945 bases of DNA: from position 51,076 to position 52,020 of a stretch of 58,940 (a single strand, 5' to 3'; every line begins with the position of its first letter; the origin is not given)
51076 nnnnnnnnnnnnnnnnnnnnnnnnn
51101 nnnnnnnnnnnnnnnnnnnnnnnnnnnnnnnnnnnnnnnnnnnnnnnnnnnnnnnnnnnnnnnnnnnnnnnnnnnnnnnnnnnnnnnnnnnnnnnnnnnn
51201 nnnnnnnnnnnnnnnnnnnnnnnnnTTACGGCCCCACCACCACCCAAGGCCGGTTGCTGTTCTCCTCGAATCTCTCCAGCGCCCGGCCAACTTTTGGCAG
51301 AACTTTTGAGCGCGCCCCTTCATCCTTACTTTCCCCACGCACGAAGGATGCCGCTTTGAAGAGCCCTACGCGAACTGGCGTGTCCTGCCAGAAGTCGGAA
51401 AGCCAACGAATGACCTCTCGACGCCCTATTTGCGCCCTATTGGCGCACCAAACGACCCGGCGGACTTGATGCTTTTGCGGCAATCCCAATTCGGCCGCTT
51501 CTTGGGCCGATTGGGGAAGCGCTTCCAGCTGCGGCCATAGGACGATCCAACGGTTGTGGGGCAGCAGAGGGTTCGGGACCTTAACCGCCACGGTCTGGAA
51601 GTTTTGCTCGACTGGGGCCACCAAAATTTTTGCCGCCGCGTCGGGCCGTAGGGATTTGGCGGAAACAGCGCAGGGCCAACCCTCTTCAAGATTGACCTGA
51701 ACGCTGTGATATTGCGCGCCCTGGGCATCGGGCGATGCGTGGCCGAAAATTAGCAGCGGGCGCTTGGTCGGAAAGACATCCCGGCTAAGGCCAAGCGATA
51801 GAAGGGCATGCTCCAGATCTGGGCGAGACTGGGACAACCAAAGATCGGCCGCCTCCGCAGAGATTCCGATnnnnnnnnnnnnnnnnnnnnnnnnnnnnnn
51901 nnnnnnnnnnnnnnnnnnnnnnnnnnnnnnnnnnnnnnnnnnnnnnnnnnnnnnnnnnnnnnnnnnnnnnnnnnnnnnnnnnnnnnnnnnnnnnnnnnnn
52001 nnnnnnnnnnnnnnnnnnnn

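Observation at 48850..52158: Four accessory ORFs (D, E, F, G) downstream of the DLPs have no family I can recognise, and one supplies the only TM anchor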

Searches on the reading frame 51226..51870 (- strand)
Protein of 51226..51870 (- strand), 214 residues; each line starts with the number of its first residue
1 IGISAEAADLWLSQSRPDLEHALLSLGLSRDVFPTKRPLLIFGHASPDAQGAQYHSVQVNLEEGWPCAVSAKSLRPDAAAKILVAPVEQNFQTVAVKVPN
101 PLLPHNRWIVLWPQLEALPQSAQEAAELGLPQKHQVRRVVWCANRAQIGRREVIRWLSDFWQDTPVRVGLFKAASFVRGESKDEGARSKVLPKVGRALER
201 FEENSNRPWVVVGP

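Call 48: search_protein_representatives(alignment_id=A2)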
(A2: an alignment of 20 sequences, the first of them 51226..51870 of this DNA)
Query: 20 sequences, 223 profile positions. Proteins with E-value up to 0.001 (for the whole library): 16; up to 1e-10: 7; up to 1e-30: 5. The best 16 are listed.
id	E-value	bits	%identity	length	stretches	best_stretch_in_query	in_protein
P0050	5.7e-103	359.4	-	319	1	1-223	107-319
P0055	4.5e-98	343.4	-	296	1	1-223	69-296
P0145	1.1e-96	338.8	-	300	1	1-223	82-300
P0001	3.0e-87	308.0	-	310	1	6-223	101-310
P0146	3.7e-74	265.1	-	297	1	1-223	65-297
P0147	5.8e-28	114.1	-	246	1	14-214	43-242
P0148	5.2e-27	110.9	-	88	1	120-194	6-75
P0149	1.5e-10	57.1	-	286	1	8-223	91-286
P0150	1.5e-09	53.9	-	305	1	7-223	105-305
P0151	8.7e-09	51.3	-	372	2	7-133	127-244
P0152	2.7e-08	49.8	-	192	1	1-39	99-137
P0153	4.4e-08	49.1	-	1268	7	15-45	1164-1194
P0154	9.7e-07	44.7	-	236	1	8-223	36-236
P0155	1.1e-06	44.5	-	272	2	111-223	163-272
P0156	3.6e-05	39.5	-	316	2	106-221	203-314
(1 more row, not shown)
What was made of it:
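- The most remote D homologues, found by exhaustive HMM search (16 hits in 1.84e9 representatives, call 48), again sit in DLP×3-D-E-F-G cassettes: L013 at GC 35% and L015 at GC 25%.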

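Call 49: find_encoding_contigs(protein=P0149, flank=10000, max_places=2)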
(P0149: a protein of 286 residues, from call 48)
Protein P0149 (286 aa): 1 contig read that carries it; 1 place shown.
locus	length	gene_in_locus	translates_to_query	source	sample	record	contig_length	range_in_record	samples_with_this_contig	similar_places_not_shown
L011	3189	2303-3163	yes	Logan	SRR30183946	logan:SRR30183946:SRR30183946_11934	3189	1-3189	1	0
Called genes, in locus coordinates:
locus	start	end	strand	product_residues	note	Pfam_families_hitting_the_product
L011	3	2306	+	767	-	?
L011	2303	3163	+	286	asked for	-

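Call 50: find_encoding_contigs(protein=P0147, flank=10000, max_places=2)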
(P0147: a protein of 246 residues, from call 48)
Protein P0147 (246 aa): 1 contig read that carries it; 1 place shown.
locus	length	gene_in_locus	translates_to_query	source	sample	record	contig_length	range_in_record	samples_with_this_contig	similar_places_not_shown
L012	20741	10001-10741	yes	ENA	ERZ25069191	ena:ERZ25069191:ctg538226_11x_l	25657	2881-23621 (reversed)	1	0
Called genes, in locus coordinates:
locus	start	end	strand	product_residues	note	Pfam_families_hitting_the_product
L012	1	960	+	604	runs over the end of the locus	-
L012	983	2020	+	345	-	PF00144:Beta-lactamase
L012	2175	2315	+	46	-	-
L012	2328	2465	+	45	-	-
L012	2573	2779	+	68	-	-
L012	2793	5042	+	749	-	PF00350:Dynamin_N, PF01926:MMR_HSR1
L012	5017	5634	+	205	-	PF00350:Dynamin_N, PF01926:MMR_HSR1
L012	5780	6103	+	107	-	-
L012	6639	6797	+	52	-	-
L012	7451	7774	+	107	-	-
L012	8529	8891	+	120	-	-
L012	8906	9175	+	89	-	-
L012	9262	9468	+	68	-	-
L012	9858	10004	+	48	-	-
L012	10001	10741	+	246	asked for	-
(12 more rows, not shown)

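Call 52: find_encoding_contigs(protein=P0150, flank=10000, max_places=2)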
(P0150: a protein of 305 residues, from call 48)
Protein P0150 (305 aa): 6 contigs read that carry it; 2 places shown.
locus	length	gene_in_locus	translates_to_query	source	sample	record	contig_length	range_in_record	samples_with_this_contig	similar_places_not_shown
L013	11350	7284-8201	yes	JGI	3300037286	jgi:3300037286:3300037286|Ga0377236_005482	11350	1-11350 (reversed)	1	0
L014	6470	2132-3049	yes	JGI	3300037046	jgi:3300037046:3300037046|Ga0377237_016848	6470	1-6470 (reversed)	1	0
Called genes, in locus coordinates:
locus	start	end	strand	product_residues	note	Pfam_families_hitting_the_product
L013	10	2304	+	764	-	PF00009:GTP_EFTU (faint), PF01926:MMR_HSR1, PF00350:Dynamin_N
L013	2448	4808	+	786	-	PF00009:GTP_EFTU, PF00350:Dynamin_N, PF01926:MMR_HSR1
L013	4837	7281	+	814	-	PF00009:GTP_EFTU (faint), PF00350:Dynamin_N, PF01926:MMR_HSR1 (faint)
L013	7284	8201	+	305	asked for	-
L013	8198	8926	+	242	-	-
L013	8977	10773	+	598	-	-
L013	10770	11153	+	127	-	-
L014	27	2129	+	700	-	-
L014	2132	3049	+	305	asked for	-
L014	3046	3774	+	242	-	-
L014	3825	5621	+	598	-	-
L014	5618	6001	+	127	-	-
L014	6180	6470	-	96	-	?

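Call 53: find_encoding_contigs(protein=P0156, flank=10000, max_places=2)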
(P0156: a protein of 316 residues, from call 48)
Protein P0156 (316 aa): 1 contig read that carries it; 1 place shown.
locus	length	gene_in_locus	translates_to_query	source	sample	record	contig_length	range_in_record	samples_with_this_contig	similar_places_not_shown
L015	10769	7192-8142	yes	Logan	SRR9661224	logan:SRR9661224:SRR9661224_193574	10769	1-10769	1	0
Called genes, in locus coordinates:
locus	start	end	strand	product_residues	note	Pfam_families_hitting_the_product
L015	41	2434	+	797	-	PF00009:GTP_EFTU, PF00350:Dynamin_N, PF01926:MMR_HSR1 (weak)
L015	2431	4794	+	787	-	PF00009:GTP_EFTU (faint), PF00350:Dynamin_N, PF01926:MMR_HSR1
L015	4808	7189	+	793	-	PF00350:Dynamin_N, PF01926:MMR_HSR1 (weak)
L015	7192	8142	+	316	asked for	-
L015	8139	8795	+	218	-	-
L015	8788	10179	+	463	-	-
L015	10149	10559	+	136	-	-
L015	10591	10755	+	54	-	-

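Call 54: find_encoding_contigs(protein=P0151, flank=10000, max_places=2)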
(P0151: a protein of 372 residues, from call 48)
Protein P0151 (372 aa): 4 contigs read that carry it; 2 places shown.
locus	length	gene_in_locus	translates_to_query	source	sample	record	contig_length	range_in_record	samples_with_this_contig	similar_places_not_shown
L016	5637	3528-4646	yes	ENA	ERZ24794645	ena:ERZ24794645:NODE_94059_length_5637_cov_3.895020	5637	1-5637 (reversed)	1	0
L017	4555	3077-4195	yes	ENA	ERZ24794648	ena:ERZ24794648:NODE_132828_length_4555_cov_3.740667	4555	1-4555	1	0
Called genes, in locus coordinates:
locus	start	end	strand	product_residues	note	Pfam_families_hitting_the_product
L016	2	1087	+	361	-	?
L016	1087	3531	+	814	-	PF00350:Dynamin_N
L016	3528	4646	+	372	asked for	-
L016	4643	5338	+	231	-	-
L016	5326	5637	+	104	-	?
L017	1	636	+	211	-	?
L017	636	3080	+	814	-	PF00350:Dynamin_N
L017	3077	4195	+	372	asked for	-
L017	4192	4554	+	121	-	?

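Call 55: search_protein_families(library=pfam, proteins=[L013:7284-8201:+, L013:8198-8926:+, L013:8977-10773:+, L013:10770-11153:+, L015:7192-8142:+, L015:8139-8795:+, L015:8788-10179:+, L015:10149-10559:+], max_evalue=0.1)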
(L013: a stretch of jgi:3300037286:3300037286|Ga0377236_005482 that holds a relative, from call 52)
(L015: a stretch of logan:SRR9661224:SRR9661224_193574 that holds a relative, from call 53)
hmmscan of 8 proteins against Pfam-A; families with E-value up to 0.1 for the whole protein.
L013:7284-8201:+ (305 aa): 0 families

L013:8198-8926:+ (242 aa): 0 families

L013:8977-10773:+ (598 aa): 1 family
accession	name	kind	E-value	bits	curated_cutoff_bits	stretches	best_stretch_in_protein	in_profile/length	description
PF08780.16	NTase_sub_bind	-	0.0024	18.3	31.8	1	334-375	67-107/126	Nucleotidyltransferase substrate binding protein like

L013:10770-11153:+ (127 aa): 1 family
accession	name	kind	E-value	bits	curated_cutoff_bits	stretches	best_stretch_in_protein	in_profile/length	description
PF08846.15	DUF1816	-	0.049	14.1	27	1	63-89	40-65/65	Domain of unknown function (DUF1816)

L015:7192-8142:+ (316 aa): 0 families

L015:8139-8795:+ (218 aa): 0 families

L015:8788-10179:+ (463 aa): 0 families

L015:10149-10559:+ (136 aa): 2 families
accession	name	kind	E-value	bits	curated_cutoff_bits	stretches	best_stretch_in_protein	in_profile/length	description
PF17482.7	Phage_sheath_1C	-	0.027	14.9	26.9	1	84-113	39-68/104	Phage tail sheath C-terminal domain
PF24570.1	BACK_BPM_SPOP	-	0.074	13.7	27.4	0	31-52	7-31/55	BPM/SPOP, BACK domain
